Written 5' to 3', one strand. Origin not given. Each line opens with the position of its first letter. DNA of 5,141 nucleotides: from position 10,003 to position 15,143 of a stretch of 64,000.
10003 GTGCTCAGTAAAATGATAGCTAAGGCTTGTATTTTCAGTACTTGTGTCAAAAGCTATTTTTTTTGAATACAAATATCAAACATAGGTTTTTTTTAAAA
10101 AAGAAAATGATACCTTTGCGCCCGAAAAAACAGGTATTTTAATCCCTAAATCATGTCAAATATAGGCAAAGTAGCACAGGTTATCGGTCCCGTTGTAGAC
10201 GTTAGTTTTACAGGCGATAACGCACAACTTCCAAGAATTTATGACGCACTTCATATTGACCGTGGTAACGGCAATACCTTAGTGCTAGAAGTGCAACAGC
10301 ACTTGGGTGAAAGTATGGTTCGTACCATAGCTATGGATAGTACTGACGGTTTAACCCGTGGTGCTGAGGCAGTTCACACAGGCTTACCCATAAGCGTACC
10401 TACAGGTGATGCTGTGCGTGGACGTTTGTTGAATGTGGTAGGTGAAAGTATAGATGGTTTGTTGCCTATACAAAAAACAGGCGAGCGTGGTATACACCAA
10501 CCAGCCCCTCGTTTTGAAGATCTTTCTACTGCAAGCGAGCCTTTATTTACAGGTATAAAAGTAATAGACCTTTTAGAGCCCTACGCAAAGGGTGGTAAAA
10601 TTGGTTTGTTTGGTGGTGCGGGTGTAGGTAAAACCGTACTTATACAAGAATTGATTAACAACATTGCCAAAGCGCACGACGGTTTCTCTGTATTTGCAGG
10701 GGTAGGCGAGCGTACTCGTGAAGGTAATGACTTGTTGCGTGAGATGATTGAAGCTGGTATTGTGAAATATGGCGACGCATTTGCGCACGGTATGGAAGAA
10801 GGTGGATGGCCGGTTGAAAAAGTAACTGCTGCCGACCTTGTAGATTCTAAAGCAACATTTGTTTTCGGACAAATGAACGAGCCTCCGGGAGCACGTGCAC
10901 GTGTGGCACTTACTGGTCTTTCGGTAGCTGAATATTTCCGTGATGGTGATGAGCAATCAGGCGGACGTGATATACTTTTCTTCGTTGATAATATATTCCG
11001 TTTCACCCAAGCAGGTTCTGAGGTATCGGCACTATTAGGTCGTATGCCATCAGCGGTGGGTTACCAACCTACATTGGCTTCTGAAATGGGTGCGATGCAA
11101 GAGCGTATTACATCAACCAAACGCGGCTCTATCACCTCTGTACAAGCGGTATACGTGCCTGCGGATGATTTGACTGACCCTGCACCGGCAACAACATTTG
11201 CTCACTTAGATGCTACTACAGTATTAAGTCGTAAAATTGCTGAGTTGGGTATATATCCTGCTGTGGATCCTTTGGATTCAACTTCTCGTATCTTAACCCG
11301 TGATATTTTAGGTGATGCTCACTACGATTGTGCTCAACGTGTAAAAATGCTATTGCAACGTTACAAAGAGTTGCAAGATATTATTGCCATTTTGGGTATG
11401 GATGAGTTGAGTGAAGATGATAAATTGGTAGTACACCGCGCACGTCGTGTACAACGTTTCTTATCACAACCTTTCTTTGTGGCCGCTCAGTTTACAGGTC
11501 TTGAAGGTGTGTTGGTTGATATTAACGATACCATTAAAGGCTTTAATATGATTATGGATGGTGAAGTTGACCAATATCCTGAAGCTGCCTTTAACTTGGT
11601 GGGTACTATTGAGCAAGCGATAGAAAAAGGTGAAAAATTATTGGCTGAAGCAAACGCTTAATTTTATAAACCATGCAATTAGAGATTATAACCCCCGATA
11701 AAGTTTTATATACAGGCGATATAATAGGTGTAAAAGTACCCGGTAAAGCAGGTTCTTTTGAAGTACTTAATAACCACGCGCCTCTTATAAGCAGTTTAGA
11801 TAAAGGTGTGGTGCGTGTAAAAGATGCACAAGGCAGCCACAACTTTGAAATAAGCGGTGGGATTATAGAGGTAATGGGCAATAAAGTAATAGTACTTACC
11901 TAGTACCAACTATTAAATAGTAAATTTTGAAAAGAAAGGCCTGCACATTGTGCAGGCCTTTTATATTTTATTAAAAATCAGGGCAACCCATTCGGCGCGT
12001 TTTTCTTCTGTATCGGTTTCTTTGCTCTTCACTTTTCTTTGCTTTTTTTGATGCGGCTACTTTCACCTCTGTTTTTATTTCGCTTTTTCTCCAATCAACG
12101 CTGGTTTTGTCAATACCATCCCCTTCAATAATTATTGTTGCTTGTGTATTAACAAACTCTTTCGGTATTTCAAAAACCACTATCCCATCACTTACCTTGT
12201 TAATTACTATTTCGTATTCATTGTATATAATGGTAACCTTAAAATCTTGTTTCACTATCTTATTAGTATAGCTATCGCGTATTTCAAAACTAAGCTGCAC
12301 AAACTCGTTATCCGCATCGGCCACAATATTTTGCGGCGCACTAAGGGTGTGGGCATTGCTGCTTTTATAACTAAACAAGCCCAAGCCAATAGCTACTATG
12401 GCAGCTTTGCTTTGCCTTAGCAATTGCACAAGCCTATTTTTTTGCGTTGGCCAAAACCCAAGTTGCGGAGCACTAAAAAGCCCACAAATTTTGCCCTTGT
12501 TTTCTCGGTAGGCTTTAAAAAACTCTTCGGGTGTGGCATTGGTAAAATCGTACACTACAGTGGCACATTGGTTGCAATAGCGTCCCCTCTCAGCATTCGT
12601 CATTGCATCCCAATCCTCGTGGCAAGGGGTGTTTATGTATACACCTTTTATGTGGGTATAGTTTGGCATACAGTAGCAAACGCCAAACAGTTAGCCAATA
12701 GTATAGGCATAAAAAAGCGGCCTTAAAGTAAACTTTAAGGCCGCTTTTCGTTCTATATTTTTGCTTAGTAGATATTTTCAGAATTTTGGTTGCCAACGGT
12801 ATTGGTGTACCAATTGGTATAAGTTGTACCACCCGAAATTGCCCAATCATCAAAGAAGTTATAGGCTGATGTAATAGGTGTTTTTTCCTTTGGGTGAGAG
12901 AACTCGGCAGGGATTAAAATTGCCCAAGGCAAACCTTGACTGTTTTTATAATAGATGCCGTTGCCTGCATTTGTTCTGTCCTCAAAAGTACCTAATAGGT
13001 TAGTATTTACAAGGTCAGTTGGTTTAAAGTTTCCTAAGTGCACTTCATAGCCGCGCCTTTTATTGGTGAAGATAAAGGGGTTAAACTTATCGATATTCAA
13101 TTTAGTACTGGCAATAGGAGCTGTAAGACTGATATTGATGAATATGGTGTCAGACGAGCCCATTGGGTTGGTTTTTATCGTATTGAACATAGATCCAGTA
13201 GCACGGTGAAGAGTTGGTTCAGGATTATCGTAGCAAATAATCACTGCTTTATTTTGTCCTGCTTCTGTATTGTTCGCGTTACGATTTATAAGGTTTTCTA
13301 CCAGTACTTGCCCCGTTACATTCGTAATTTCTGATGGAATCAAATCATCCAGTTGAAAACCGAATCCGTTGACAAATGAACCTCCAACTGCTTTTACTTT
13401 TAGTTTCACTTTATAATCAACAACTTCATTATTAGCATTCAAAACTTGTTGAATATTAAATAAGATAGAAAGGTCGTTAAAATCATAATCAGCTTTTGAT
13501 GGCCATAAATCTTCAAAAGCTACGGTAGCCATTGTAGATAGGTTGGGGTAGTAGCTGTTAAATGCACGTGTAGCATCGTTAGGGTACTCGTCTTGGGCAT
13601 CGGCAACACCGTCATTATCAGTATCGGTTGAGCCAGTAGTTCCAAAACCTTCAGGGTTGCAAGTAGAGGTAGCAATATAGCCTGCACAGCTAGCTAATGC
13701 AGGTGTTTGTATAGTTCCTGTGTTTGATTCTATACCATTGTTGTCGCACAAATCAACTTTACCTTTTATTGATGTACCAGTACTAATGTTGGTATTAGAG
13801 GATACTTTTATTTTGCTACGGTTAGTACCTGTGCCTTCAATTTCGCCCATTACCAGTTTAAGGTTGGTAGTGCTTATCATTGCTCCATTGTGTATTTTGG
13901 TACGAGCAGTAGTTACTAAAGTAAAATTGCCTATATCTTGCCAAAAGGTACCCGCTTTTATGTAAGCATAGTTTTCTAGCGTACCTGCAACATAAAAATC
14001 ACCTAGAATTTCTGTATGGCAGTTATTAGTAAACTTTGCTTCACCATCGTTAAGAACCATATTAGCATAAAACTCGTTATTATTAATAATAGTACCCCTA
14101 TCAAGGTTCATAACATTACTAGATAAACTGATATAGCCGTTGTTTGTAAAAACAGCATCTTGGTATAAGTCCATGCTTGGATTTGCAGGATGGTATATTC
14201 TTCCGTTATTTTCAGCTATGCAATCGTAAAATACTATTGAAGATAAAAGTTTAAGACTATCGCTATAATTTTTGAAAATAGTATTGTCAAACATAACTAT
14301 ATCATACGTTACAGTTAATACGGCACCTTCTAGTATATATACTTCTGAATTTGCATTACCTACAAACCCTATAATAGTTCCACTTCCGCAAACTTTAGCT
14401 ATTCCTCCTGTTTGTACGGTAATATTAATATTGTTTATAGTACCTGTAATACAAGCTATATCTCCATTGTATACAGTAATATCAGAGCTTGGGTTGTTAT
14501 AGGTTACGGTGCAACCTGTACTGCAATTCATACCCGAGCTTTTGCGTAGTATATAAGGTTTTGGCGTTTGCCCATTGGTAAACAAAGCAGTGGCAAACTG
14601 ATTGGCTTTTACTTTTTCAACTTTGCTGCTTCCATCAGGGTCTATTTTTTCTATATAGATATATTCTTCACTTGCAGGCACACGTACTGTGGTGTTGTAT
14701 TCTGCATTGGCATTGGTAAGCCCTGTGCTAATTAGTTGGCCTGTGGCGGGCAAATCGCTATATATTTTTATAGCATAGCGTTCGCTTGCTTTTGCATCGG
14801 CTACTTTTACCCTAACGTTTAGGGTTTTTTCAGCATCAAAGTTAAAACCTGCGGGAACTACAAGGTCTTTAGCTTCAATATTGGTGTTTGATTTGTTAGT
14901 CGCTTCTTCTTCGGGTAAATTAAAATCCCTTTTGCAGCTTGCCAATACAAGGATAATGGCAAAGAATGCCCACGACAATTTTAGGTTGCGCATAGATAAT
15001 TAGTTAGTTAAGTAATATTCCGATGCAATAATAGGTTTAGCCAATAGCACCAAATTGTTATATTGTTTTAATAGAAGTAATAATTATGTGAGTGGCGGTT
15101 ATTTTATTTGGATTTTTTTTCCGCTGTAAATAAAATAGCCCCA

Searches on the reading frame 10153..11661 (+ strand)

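Call 109: search_protein_families(library=pfam, proteins=[window:10153-11661:+], max_evalue=0.00001)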
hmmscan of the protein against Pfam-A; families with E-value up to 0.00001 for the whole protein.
window:10153-11661:+ (502 aa): 3 families
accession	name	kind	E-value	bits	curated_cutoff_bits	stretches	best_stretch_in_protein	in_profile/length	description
PF00006.31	ATP-synt_ab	-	1.1e-64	218.5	29.5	1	134-378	1-213/213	ATP synthase alpha/beta family, nucleotide-binding domain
PF02874.29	ATP-synt_ab_N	-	3.3e-18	66.4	20.9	1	7-77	1-69/69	ATP synthase alpha/beta family, beta-barrel domain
PF22919.1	ATP-synt_VA_C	-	8.6e-16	58.3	24.7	1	385-475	7-100/101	C-terminal domain of V and A type ATP synthase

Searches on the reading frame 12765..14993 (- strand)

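Call 109: search_protein_families(library=pfam, proteins=[window:12765-14993:-], max_evalue=0.00001)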
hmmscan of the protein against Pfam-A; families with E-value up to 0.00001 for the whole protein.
window:12765-14993:- (742 aa): 1 family
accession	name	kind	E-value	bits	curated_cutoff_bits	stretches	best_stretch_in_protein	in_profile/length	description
PF16130.10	DUF4842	-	2.3e-59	201.5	22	1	522-729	1-208/208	Domain of unknown function (DUF4842)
